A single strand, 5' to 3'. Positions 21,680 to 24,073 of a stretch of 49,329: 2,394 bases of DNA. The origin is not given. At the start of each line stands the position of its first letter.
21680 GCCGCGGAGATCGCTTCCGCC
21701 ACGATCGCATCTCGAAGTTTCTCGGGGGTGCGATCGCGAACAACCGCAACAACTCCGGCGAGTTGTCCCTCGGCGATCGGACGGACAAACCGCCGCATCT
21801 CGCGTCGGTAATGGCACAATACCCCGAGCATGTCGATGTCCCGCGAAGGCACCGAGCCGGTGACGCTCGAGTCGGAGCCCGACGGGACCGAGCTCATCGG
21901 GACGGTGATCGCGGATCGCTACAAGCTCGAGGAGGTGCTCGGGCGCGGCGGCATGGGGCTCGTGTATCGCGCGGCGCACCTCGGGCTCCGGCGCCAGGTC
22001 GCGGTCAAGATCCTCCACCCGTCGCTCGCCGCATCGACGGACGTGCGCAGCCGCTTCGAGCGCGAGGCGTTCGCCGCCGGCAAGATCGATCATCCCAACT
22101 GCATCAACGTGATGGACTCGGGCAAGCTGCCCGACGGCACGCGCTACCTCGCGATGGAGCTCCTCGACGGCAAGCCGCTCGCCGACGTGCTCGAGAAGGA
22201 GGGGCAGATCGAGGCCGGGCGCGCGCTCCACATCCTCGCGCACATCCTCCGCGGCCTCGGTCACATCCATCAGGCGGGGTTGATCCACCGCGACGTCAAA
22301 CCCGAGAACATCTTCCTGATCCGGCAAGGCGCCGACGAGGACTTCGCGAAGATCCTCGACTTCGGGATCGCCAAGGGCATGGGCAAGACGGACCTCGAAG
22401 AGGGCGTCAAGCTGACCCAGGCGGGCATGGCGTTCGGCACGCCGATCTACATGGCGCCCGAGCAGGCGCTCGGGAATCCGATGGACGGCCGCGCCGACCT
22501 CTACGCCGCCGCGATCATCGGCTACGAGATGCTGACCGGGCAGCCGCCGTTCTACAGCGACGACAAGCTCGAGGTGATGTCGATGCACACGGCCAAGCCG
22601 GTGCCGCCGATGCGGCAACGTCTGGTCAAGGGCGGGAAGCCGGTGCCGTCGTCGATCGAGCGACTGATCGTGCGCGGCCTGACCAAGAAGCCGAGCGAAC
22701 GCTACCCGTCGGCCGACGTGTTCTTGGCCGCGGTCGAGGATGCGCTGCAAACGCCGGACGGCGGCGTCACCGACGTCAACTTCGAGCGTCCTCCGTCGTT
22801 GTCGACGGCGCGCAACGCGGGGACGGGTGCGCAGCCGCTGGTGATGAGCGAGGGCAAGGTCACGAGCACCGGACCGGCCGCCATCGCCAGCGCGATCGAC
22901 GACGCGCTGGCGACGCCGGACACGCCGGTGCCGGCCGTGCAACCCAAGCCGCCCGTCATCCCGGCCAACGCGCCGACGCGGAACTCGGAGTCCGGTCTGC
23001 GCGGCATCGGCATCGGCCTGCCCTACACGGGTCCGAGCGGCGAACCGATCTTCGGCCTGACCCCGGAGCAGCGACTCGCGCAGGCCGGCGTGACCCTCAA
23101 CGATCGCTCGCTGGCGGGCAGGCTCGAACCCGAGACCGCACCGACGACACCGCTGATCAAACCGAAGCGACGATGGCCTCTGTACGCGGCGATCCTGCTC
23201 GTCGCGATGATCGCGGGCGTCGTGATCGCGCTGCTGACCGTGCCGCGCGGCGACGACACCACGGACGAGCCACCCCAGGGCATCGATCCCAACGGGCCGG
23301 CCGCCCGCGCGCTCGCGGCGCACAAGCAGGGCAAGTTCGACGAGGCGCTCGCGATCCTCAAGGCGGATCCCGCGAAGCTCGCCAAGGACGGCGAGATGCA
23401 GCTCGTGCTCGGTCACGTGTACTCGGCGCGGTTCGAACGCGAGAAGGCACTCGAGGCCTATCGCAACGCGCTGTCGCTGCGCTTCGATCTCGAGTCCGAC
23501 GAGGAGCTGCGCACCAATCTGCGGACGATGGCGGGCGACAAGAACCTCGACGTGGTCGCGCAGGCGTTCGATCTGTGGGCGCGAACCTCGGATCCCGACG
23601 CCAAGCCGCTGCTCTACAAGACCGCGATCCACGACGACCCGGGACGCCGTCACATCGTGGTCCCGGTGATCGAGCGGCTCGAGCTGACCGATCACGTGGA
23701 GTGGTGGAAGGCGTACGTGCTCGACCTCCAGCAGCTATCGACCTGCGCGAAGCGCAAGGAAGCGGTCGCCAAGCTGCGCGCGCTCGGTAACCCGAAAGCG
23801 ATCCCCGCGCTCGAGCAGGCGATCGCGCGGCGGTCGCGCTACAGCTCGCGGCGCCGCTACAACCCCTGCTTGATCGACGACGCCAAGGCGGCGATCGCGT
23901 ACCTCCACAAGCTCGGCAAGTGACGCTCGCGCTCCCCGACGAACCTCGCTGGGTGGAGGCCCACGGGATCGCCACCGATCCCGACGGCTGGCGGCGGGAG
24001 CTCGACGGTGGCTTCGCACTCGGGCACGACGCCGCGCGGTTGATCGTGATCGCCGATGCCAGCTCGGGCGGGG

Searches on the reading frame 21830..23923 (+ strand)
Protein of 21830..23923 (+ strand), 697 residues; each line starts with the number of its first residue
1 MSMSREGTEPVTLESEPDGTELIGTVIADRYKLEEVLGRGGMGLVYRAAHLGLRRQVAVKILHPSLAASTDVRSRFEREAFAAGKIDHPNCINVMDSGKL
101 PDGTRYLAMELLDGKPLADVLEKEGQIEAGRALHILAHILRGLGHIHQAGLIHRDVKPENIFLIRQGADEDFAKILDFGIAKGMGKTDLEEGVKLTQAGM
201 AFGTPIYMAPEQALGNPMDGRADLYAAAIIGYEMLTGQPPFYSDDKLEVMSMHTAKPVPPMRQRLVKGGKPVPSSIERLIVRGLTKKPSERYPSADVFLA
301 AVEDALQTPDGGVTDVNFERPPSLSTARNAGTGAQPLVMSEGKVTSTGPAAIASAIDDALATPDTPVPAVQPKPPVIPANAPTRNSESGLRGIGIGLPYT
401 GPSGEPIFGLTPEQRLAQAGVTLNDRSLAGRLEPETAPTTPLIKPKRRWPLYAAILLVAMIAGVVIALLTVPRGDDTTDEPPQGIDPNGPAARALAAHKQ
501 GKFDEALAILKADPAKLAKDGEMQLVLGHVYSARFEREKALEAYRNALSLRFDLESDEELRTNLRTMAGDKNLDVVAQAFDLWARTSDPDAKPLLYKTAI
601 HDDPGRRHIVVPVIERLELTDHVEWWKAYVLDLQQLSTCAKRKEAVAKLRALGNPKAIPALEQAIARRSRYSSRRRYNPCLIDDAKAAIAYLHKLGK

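Call 72: search_protein_families(library=pfam, proteins=[window:21830-23923:+], max_evalue=0.01)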
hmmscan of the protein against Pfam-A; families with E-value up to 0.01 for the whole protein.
window:21830-23923:+ (697 aa): 9 families
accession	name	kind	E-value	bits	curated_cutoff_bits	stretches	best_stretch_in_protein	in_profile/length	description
PF00069.31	Pkinase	-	1.1e-45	156.5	31.7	1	31-293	1-253/263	Protein kinase domain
PF07714.23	PK_Tyr_Ser-Thr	-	9.3e-24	84.5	23.1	1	32-291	2-248/258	Protein tyrosine and serine/threonine kinase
PF03109.22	ABC1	-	7.6e-06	25.7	22.9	1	104-187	142-220/244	ABC1 atypical kinase-like domain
PF00515.34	TPR_1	-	7.8e-05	22.8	27.8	0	527-550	7-30/34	Tetratricopeptide repeat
PF13176.12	TPR_7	-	0.0012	19.2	27.9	0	527-557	5-35/36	Tetratricopeptide repeat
PF13181.12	TPR_8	-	0.0042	17.6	25.7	0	523-552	3-32/34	Tetratricopeptide repeat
PF13646.12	HEAT_2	-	0.0058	17.3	27.7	0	557-607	29-80/88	HEAT repeats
PF17667.7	Pkinase_fungal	-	0.0067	15.6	24.1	1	131-211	287-363/387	Fungal protein kinase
PF07719.23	TPR_2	-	0.0097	16.4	27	0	527-550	7-30/34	Tetratricopeptide repeat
